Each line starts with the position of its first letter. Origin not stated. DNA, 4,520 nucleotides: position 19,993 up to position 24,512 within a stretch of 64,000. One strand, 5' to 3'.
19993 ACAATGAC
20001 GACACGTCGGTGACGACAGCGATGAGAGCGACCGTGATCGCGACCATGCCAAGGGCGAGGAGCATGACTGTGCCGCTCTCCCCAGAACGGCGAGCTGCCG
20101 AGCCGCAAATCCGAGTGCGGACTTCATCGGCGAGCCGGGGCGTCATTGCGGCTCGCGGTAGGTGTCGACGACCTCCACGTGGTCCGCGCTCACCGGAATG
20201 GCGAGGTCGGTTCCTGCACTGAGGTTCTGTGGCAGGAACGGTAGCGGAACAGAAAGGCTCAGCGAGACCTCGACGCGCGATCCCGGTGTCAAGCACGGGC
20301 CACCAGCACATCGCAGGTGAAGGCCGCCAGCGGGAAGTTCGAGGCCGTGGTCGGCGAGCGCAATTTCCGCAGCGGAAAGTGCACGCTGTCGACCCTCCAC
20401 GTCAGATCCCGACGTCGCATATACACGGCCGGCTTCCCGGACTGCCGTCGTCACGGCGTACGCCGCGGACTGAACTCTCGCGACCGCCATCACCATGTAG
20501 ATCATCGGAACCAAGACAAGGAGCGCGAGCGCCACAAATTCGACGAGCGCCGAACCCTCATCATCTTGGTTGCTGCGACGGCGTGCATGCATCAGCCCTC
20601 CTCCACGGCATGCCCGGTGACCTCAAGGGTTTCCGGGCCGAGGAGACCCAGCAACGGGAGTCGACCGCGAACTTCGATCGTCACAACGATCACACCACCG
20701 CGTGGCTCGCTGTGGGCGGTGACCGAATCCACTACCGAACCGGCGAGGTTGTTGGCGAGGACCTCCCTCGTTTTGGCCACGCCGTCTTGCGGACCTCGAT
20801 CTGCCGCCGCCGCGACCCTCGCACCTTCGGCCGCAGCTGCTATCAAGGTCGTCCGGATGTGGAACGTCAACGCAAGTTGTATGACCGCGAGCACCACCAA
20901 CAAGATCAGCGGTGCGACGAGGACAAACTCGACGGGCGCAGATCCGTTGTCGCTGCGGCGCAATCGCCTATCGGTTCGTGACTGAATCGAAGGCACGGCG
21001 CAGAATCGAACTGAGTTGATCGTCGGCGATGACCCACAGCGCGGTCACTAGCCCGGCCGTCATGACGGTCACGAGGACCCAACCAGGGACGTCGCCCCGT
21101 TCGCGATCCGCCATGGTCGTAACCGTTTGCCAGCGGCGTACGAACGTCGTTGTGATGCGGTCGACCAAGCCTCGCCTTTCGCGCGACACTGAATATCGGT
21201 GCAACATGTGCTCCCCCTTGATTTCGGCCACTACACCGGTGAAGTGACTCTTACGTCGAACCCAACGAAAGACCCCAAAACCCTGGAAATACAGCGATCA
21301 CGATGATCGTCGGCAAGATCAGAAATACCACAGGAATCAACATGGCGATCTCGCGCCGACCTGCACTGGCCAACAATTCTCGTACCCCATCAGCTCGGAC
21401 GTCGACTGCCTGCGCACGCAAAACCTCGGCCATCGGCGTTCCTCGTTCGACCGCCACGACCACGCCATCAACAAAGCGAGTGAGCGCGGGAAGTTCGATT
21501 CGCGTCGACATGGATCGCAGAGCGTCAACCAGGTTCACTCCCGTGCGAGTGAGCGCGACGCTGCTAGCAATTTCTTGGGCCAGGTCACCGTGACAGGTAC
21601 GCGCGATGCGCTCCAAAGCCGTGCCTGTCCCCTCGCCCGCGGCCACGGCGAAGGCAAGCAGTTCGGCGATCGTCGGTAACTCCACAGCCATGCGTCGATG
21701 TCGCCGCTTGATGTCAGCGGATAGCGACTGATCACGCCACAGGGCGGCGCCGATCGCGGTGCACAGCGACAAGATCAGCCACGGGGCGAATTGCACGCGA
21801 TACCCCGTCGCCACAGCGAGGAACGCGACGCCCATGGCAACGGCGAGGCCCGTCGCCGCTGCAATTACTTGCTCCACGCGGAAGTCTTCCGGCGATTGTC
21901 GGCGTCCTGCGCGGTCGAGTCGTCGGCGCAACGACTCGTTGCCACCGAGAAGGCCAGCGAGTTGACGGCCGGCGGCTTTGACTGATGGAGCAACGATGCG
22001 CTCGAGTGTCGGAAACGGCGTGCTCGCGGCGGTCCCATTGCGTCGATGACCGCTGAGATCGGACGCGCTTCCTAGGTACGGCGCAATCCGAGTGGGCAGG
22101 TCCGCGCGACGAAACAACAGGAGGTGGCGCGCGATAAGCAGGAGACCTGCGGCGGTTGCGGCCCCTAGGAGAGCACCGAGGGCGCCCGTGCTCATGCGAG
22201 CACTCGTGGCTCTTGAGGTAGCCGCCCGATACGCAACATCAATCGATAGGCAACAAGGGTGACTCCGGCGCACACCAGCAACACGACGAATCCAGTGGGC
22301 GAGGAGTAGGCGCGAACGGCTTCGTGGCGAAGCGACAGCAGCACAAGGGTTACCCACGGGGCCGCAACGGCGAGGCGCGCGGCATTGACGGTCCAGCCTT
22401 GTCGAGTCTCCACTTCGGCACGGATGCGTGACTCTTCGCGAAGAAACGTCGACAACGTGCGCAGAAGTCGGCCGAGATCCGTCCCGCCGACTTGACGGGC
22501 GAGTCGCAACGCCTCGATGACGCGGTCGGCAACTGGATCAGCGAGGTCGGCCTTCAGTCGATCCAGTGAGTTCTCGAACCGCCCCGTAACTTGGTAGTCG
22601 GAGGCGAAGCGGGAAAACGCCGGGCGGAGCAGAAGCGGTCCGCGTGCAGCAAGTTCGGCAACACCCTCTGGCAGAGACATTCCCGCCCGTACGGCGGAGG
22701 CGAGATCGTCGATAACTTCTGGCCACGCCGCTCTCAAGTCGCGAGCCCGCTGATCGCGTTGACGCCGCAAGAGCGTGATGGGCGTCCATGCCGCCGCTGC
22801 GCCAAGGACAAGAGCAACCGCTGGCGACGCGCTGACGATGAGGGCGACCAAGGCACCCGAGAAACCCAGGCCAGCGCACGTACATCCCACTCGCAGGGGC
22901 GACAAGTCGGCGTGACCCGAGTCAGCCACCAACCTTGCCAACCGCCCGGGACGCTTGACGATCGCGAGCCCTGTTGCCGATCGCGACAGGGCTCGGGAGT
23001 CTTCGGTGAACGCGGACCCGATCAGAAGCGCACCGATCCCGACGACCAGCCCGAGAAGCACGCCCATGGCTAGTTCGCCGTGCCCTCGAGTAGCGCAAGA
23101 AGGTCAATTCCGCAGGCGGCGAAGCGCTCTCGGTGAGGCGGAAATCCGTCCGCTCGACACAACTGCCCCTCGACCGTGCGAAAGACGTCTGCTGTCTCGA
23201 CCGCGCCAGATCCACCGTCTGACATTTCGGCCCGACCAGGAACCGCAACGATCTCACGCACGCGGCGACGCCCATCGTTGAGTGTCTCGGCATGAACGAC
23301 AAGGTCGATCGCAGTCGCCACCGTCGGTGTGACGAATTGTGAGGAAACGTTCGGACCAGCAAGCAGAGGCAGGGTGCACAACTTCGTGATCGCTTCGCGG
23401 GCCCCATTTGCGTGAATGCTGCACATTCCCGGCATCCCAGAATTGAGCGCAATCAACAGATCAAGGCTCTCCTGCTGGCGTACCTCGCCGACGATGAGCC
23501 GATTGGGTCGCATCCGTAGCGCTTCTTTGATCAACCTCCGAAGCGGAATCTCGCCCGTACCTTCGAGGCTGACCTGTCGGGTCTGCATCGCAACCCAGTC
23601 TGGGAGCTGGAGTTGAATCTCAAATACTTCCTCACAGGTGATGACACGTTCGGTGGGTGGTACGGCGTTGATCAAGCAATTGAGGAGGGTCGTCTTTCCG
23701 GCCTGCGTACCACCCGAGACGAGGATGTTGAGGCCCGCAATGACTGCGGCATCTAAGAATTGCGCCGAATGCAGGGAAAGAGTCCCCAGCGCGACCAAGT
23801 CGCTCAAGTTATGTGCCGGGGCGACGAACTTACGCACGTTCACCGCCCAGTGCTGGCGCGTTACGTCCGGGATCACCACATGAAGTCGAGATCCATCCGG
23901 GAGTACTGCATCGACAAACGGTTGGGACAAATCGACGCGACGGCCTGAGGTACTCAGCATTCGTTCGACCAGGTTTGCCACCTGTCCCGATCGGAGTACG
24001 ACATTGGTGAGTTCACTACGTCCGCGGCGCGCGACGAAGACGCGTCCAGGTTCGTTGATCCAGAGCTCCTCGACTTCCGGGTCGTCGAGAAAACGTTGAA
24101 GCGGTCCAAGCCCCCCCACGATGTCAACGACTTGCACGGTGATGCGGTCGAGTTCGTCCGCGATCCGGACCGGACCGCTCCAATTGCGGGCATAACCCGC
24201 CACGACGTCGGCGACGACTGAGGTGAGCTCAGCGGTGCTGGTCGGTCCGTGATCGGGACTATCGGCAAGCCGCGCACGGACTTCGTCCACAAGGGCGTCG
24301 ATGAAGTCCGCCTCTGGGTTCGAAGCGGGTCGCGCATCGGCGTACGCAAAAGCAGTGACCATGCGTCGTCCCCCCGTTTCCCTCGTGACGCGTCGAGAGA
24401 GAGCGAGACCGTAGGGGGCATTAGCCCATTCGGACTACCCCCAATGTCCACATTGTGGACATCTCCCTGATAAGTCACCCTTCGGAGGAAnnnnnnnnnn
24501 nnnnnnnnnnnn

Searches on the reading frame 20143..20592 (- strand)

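Call 35: search_protein_families(library=pfam, proteins=[window:20143-20592:-], max_evalue=0.01)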
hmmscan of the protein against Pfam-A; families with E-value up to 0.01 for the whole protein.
window:20143-20592:- (149 aa): 1 family
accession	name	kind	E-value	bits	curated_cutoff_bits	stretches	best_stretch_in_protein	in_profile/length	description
PF07811.17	TadE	-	0.0003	21.3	22.9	1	13-56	1-43/43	TadE-like protein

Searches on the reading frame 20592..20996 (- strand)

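Call 35: search_protein_families(library=pfam, proteins=[window:20592-20996:-], max_evalue=0.01)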
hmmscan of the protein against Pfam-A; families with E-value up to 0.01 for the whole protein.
window:20592-20996:- (134 aa): 1 family
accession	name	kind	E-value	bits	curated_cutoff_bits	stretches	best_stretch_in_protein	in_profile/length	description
PF07811.17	TadE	-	3.8e-13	49.8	22.9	1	18-60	1-43/43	TadE-like protein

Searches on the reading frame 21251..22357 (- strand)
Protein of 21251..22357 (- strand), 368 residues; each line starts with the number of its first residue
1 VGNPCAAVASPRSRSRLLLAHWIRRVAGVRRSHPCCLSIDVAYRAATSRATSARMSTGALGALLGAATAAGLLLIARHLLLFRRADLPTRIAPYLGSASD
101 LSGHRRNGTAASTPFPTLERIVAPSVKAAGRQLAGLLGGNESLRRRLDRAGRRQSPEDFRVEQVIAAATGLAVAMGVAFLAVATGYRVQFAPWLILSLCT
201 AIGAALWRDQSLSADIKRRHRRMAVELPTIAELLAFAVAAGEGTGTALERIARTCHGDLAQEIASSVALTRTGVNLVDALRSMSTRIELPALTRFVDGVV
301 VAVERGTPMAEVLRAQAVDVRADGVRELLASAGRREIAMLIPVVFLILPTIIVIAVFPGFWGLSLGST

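Call 9: search_protein_families(library=pfam, proteins=[window:21251-22357:-])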
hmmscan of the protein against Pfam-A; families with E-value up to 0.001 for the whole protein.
window:21251-22357:- (368 aa): 1 family
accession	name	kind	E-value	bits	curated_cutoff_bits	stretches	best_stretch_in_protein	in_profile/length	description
PF00482.28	T2SSF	-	8.5e-13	48.8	25.2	1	231-356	2-124/125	Type II secretion system (T2SS), protein F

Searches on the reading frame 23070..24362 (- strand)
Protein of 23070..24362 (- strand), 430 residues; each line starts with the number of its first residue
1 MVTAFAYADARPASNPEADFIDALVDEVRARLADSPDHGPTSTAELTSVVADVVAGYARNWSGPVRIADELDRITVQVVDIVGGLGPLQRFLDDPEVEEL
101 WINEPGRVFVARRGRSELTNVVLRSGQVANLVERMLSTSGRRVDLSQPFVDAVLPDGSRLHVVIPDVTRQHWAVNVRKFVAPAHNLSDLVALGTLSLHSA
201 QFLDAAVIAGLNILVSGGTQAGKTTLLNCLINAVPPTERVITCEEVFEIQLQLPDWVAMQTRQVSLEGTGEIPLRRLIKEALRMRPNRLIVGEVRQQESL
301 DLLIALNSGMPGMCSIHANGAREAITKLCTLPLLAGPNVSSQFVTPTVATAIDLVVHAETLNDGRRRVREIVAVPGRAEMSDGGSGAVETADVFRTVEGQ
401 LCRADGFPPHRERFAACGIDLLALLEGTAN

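Call 9: search_protein_families(library=pfam, proteins=[window:23070-24362:-])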
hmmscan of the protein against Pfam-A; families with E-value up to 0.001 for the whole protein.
window:23070-24362:- (430 aa): 1 family
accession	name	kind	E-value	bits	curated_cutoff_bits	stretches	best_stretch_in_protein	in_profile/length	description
PF00437.27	T2SSE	-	3.3e-37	128.5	24.9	1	85-352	5-269/370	Type II/IV secretion system protein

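Call 16: search_protein_families(library=ncbifam, proteins=[window:23070-24362:-], max_evalue=0.01)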
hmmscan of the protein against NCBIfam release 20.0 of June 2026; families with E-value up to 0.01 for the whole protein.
window:23070-24362:- (430 aa): 17 families
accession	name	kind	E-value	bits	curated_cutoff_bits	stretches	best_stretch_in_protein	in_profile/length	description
TIGR03819.1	heli_sec_ATPase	hypoth_equivalog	4.9e-74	249.5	373.15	1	25-372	2-339/340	TadA family conjugal transfer-associated ATPase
TIGR02788.1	VirB11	equivalog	8.3e-54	182.7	249.95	2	199-371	133-306/308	P-type DNA transfer ATPase VirB11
TIGR02782.1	TrbB_P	equivalog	2.7e-52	177.9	304.55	1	88-377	14-296/303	P-type conjugative transfer ATPase TrbB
NF010469.0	PRK13894.1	subfamily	1.4e-44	152.7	508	1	88-378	27-311/320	conjugal transfer ATPase TrbB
NF058587.1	archaellum_moto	equivalog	2.3e-44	152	550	1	77-383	139-439/527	archaellum flagellar ATPase motor FlaI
NF010475.0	PRK13900.1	equivalog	1.6e-39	135.9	389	2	201-372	151-323/333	type IV secretion system ATPase VirB11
NF010407.0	PRK13833.1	subfamily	2.4e-39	135.7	499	1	90-377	24-303/323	conjugal transfer protein TrbB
NF053672.1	bindosome_BasE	exception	2.2e-33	115.8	1000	1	88-373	141-426/512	bindosome assembly system ATPase subunit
NF010425.0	PRK13851.1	equivalog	3.5e-32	111.6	461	2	201-363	153-317/344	type IV secretion system protein VirB11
NF041000.1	ATPase_ComGA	equivalog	1.7e-13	50.2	300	1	210-331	129-245/267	competence type IV pilus ATPase ComGA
TIGR01420.1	pilT_fam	subfamily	8e-09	35.2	319.1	1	201-330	116-241/343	PilT/PilU family type 4a pilus ATPase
TIGR02525.1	plasmid_TraJ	equivalog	1.3e-08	34.2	368.3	1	208-372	148-312/372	plasmid transfer ATPase TraJ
TIGR02533.1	type_II_gspE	equivalog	4.2e-07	29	630.25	1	212-330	245-358/486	type II secretion system ATPase GspE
NF007755.0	PRK10436.1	equivalog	1.5e-06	27.2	617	1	188-331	197-335/465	type II secretion system protein GspE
TIGR02538.1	type_IV_pilB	equivalog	5.2e-06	25.3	675.65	1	190-331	296-432/564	type IV-A pilus assembly ATPase PilB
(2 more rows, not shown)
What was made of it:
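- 23070..24362 (-): tadA (T2SSE ATPase, 430 aa). Calls 9, 16.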

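Call 29: find_related_loci(query=window:23070-24362:-, collection=metagenome_contigs, flank=4000)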
Query window:23070-24362:- (430 aa) in metagenome_contigs; peptide patterns used: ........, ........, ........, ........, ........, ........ (x = any residue, [..] = any of these).
208 stretches matched a pattern; 132 encode a relative of the query (tblastn E <= 1e-3); the best 80 are kept; 80 distinct loci.
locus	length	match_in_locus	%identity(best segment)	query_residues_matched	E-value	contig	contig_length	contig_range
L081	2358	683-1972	80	1-430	0e+0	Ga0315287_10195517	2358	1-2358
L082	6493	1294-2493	63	19-425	4e-165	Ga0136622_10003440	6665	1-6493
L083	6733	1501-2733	61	13-430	8e-164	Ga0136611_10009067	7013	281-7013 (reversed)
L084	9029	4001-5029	70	78-425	6e-161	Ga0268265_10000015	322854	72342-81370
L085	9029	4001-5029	70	78-425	6e-161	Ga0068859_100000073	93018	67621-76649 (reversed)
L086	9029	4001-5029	70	78-425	2e-159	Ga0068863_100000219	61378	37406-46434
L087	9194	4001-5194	64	21-425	3e-159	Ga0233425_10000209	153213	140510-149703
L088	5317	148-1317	64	28-425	2e-158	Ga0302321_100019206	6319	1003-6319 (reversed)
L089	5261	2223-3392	64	28-425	7e-160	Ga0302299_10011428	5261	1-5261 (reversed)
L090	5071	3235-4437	63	19-427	5e-160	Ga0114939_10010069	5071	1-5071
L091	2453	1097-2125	70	77-425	1e-167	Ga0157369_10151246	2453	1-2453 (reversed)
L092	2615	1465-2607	65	41-425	6e-167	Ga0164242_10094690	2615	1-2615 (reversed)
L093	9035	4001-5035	67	77-425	8e-155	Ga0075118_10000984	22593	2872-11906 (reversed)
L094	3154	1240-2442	63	19-427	2e-161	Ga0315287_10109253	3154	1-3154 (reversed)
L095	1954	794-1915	64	48-425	3e-165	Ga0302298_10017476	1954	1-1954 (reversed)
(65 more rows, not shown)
